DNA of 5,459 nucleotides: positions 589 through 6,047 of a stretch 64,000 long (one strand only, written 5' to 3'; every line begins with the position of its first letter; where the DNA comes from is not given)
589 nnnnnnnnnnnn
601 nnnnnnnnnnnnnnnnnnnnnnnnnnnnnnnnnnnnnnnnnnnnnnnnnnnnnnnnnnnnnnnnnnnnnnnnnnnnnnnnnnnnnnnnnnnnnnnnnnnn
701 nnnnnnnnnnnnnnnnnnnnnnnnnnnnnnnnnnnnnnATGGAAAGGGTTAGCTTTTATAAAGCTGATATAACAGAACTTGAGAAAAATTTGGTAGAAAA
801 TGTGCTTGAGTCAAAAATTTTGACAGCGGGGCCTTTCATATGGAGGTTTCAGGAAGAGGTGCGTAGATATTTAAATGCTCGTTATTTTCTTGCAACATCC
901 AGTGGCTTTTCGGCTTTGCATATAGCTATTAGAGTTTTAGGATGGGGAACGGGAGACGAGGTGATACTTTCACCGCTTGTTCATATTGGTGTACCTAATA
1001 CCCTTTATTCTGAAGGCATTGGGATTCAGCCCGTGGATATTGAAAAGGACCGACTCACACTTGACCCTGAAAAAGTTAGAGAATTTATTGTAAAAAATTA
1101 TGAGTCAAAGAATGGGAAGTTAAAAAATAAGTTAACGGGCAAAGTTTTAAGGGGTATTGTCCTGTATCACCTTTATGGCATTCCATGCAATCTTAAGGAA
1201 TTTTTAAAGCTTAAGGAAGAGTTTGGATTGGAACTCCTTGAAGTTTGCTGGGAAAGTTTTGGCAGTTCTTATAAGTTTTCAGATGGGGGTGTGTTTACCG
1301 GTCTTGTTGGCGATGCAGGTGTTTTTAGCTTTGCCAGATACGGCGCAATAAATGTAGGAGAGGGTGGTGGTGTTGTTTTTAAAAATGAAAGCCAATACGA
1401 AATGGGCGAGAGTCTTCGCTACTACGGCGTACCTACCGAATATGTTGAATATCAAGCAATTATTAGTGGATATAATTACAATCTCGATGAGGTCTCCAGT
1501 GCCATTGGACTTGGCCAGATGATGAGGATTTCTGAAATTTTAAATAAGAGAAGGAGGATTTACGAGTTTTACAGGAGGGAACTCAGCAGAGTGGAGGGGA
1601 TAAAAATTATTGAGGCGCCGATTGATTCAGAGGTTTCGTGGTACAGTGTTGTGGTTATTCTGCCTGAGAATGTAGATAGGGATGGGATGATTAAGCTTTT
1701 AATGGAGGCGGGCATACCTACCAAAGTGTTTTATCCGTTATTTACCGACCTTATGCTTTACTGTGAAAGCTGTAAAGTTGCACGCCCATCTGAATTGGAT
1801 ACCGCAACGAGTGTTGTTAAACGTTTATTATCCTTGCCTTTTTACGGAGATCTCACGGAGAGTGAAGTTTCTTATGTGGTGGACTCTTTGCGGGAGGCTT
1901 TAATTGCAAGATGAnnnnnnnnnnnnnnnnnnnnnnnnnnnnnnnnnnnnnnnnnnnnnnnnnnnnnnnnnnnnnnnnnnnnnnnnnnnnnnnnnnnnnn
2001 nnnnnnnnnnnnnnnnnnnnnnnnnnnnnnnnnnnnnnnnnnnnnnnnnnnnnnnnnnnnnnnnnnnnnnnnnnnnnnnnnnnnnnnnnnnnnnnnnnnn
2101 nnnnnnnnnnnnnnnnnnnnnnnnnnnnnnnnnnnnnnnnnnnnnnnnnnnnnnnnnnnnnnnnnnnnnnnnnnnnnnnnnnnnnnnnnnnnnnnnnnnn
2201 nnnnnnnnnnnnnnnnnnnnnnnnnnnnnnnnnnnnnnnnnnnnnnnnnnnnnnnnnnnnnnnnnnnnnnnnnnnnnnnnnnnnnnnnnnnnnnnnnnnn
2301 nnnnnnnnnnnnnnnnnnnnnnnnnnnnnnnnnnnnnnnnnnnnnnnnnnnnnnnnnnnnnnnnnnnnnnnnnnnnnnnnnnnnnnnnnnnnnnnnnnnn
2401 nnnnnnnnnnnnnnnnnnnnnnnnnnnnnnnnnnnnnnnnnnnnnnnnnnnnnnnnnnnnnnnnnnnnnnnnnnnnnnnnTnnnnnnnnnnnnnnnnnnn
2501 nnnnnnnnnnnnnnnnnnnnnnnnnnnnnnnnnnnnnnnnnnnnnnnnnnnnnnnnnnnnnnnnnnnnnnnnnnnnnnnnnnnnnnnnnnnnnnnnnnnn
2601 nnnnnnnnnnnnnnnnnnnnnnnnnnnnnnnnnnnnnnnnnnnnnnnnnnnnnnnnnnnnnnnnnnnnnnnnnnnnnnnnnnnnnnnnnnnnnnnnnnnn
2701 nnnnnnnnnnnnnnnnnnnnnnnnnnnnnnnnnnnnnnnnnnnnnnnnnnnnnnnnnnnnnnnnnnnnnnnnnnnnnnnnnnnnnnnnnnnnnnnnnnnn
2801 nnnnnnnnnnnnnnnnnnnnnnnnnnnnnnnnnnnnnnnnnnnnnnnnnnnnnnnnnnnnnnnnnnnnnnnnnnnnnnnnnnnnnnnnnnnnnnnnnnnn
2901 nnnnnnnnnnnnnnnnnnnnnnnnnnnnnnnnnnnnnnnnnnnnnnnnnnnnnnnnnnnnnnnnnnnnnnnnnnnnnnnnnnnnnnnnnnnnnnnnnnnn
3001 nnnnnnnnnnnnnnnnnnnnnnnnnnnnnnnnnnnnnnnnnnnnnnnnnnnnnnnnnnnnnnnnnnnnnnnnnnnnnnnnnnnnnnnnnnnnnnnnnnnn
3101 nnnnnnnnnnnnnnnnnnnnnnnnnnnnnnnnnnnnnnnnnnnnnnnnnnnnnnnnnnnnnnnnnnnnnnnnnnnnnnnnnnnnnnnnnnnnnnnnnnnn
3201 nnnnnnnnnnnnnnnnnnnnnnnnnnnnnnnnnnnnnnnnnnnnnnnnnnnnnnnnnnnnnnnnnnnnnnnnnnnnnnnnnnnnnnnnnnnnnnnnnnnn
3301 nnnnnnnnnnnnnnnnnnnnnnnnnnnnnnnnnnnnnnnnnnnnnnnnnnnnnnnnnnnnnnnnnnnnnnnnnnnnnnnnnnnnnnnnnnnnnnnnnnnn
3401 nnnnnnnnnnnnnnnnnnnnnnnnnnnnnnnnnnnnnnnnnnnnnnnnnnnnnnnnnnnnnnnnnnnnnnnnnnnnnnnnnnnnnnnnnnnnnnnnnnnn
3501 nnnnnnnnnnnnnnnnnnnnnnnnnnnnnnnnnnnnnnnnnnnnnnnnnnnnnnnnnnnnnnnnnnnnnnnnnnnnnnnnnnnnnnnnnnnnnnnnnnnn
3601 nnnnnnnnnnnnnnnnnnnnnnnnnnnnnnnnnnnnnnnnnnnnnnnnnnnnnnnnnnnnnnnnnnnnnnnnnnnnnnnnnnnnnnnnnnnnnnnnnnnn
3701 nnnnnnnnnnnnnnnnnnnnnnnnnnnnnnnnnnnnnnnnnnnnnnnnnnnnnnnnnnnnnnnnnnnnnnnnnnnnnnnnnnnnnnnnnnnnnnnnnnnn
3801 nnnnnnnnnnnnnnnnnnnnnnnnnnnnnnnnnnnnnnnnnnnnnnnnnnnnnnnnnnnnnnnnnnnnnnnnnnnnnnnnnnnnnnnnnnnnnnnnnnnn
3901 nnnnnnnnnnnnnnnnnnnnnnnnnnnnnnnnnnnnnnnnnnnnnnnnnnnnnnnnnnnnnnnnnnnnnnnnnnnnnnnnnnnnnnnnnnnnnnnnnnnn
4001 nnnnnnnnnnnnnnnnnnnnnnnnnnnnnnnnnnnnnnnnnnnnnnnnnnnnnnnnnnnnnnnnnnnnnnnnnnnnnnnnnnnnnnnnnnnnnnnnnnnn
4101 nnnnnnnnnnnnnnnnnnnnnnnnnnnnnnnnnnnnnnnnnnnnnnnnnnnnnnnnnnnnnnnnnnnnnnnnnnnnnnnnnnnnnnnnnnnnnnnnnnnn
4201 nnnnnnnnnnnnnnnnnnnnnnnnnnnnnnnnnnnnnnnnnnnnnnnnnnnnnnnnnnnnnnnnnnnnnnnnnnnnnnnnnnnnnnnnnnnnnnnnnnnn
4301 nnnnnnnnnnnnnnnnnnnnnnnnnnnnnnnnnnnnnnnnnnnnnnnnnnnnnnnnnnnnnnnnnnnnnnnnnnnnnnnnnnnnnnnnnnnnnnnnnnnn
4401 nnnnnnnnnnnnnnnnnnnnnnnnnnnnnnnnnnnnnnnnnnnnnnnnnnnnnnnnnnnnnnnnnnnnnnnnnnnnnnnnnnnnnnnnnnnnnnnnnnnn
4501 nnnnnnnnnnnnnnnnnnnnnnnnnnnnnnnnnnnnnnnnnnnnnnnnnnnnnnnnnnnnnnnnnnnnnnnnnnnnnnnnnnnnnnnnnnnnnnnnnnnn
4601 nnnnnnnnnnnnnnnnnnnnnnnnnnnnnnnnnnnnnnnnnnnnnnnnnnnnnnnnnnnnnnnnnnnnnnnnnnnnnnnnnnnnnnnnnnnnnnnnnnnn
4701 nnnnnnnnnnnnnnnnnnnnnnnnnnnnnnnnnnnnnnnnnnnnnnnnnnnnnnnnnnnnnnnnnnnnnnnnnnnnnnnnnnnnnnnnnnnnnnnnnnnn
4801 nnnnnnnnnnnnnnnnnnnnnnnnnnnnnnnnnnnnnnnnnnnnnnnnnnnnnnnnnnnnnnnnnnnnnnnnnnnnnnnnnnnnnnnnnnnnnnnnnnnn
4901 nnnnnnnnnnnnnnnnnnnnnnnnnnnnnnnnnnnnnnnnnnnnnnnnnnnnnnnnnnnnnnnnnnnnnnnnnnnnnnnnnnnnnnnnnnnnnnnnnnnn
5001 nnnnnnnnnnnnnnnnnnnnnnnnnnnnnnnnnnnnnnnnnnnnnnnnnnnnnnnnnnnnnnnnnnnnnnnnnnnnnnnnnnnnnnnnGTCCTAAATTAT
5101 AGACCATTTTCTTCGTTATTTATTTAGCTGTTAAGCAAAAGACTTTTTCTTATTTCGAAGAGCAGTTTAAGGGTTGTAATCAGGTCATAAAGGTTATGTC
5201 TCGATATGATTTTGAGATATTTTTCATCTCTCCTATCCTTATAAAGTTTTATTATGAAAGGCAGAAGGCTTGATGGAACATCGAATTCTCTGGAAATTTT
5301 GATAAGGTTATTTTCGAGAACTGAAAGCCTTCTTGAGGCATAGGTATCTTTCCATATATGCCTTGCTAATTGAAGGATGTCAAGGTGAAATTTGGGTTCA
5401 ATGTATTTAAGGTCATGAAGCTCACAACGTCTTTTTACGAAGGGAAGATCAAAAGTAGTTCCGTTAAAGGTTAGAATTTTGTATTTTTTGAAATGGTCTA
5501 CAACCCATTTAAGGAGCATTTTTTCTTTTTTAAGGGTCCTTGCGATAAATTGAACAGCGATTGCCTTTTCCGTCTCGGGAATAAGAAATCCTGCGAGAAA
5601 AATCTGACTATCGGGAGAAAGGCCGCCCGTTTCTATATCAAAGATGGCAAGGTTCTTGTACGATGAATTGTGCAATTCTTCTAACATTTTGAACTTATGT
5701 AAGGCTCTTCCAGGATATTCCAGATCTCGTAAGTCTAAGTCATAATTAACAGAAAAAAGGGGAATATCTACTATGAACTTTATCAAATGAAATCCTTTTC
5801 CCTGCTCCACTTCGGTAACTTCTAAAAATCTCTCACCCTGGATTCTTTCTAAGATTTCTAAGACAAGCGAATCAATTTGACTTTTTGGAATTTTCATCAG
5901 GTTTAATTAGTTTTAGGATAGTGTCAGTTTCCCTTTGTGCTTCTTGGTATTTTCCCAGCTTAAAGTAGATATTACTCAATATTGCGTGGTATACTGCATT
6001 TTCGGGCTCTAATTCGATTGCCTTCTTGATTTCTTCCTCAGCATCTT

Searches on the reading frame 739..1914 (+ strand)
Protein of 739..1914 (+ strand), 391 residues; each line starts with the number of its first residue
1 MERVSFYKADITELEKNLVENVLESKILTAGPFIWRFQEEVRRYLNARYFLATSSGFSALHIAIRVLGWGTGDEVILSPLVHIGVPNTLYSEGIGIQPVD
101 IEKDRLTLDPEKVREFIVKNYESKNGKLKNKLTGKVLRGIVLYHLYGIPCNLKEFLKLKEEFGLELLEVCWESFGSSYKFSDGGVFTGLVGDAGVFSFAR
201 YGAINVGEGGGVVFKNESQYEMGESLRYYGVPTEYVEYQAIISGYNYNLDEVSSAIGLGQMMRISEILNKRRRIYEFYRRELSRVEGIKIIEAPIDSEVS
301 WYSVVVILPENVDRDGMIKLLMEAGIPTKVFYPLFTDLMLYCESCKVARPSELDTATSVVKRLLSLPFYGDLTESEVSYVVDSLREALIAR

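Call 46: find_encoding_contigs(protein=window:739-1914:+, flank=10000, max_places=4)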
Protein window:739-1914:+ (391 aa): 2 contigs read that carry it; 2 places shown.
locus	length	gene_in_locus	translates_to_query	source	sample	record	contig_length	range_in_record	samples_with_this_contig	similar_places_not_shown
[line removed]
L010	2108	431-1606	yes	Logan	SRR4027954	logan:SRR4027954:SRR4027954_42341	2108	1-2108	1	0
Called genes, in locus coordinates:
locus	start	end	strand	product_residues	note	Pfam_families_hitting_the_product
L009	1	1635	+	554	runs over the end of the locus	PF05157:MshEN, PF00437:T2SSE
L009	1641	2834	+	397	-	PF28597:T2SSF_N, PF00482:T2SSF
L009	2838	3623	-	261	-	-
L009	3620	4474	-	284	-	PF07963:N_methyl (weak)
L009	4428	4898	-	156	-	PF07963:N_methyl (weak)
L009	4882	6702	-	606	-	PF00990:GGDEF, PF00158:Sigma54_activat, PF14532:Sigma54_activ_2, PF07724:AAA_2, PF07728:AAA_5, PF25601:AAA_lid_14, PF18024:HTH_50 (weak), PF02954:HTH_8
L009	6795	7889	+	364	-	PF01571:GCV_T, PF08669:GCV_T_C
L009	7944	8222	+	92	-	PF00216:Bac_DNA_binding, PF18291:HU-HIG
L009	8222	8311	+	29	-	-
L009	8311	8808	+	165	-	PF00149:Metallophos, PF12850:Metallophos_2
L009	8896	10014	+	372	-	PF00266:Aminotran_5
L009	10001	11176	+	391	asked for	PF01041:DegT_DnrJ_EryC1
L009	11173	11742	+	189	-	PF02659:Mntp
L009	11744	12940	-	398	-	PF01370:Epimerase, PF02719:Polysacc_synt_2, PF01073:3Beta_HSD (weak), PF16363:GDP_Man_Dehyd (weak)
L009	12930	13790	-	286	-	PF01370:Epimerase, PF04321:RmlD_sub_bind, PF02719:Polysacc_synt_2, PF16363:GDP_Man_Dehyd, PF07993:NAD_binding_4 (weak)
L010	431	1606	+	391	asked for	PF01041:DegT_DnrJ_EryC1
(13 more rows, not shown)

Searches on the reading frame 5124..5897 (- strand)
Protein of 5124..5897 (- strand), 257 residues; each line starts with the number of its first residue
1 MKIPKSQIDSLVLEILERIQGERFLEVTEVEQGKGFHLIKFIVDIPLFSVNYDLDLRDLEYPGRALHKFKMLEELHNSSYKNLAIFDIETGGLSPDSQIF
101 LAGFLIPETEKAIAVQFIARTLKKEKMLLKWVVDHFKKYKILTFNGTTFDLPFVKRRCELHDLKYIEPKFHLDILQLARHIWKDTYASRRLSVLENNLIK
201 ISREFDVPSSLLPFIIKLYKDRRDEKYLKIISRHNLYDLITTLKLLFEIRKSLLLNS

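Call 9: search_protein_families(library=ncbifam, proteins=[window:5124-5897:-], max_evalue=0.01)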
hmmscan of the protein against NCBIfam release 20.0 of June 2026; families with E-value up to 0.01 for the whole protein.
window:5124-5897:- (257 aa): 3 families
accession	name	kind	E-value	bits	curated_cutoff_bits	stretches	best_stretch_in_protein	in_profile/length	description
NF004417.0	PRK05761.1-3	equivalog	0.00052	18.1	780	1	122-181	280-342/858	DNA-directed DNA polymerase I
NF004415.0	PRK05761.1-1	equivalog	0.0034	15.3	1289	1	120-174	287-340/883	DNA-directed DNA polymerase I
TIGR01405.1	polC_Gram_pos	equivalog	0.0056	14.4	1043.45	0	125-197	257-325/1211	DNA polymerase III subunit alpha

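Call 10: search_protein_families(library=pfam, proteins=[window:5124-5897:-], max_evalue=0.01)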
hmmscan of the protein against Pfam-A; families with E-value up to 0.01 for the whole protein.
window:5124-5897:- (257 aa): 3 families
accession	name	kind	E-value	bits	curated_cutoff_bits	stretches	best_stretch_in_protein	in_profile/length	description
PF13482.12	RNase_H_2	-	3.8e-26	92.4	22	1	85-245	2-160/165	RNase_H superfamily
PF03104.25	DNA_pol_B_exo1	-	1.7e-05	24.8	23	1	121-161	139-185/242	DNA polymerase family B, exonuclease domain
PF10108.15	DNA_pol_B_exo2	-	0.0011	19.2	24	1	109-164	21-78/213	Predicted 3'-5' exonuclease related to the exonuclease domain of PolB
